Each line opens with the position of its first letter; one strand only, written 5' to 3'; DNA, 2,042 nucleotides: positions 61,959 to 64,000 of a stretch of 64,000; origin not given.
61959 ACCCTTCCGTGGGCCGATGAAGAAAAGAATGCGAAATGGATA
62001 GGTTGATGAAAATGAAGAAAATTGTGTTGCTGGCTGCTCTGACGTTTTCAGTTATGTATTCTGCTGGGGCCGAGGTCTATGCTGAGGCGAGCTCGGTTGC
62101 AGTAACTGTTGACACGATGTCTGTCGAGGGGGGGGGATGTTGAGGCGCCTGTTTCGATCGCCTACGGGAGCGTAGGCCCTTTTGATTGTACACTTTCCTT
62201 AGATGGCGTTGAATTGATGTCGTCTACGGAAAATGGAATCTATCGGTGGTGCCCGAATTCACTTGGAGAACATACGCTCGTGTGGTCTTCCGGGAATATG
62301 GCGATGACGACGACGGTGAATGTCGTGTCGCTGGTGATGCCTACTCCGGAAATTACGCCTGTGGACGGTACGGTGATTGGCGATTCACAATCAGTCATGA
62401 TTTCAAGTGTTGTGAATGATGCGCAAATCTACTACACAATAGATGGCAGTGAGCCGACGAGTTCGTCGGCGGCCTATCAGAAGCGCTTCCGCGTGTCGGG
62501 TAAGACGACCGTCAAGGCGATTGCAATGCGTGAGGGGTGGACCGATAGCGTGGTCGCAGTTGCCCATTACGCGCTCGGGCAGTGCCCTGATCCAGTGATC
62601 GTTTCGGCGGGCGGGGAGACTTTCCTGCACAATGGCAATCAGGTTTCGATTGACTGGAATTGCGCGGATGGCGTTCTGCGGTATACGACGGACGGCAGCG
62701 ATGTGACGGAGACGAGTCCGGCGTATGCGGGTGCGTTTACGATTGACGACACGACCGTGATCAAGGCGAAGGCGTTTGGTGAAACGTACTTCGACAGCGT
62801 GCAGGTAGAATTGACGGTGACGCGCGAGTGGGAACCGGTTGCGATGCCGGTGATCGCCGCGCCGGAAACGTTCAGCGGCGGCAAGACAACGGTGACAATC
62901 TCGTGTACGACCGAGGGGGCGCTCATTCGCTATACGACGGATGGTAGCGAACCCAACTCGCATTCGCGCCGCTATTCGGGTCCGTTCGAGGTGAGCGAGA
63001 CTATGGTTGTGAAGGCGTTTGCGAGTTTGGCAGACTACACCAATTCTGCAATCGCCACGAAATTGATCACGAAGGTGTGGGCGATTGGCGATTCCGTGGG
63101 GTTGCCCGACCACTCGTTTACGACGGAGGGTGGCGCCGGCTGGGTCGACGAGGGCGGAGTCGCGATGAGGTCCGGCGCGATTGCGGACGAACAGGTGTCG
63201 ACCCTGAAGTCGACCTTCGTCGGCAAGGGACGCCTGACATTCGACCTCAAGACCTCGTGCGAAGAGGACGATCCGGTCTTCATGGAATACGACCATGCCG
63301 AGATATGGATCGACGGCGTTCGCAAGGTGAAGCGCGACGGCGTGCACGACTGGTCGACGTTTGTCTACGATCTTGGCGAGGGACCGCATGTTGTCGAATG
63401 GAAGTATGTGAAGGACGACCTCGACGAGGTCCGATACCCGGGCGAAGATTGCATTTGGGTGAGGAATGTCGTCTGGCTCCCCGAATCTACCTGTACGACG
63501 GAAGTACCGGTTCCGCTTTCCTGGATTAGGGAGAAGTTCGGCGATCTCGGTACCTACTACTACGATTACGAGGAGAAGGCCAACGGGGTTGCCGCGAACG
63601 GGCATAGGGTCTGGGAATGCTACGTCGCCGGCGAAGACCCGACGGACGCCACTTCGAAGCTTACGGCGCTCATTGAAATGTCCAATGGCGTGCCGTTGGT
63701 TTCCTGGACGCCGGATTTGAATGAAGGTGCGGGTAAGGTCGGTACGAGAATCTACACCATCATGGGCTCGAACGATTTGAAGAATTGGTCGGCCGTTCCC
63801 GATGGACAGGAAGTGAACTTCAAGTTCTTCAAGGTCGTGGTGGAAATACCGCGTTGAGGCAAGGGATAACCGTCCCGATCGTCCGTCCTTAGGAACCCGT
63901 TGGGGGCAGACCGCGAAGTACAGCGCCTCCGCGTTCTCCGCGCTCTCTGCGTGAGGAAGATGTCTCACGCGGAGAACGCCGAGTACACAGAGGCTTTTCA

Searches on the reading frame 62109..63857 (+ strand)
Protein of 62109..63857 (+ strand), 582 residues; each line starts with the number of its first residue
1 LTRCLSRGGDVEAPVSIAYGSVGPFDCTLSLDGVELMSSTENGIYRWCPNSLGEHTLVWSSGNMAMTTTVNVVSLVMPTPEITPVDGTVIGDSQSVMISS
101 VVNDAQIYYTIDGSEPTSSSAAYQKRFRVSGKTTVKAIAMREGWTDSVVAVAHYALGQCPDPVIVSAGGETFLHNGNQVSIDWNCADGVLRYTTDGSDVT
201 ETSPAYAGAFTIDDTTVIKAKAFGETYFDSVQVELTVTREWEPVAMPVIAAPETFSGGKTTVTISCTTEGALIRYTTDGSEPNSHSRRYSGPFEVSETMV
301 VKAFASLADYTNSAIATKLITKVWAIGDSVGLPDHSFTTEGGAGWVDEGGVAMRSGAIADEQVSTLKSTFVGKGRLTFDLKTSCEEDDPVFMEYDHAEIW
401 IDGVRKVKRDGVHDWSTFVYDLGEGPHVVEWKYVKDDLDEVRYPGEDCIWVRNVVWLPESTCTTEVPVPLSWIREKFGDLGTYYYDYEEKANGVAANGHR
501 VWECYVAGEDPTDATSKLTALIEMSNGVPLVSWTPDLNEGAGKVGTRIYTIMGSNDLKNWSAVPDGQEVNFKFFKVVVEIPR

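Call 7: search_protein_families(library=pfam, proteins=[window:62109-63857:+], max_evalue=0.01)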
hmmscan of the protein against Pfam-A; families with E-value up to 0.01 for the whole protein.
window:62109-63857:+ (582 aa): 3 families
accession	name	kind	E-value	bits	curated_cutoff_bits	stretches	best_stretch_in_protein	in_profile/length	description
PF13290.12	CHB_HEX_C_1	-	3.5e-49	165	22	3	254-317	5-67/67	Chitobiase/beta-hexosaminidase C-terminal domain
PF13287.12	Fn3_assoc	-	4.8e-39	132.7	23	3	262-318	1-57/59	Fn3 associated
PF03174.19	CHB_HEX_C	-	0.0035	17.7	23.6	0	266-306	30-68/76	Chitobiase/beta-hexosaminidase C-terminal domain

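Call 8: search_protein_families(library=padloc, proteins=[window:62109-63857:+], max_evalue=0.01)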
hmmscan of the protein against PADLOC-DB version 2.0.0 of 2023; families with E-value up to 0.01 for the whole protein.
window:62109-63857:+ (582 aa): 1 family
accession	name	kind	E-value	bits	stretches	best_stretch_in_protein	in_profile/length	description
PDLC02192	DUF499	-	5.7e-06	22.4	1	260-311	840-890/1022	-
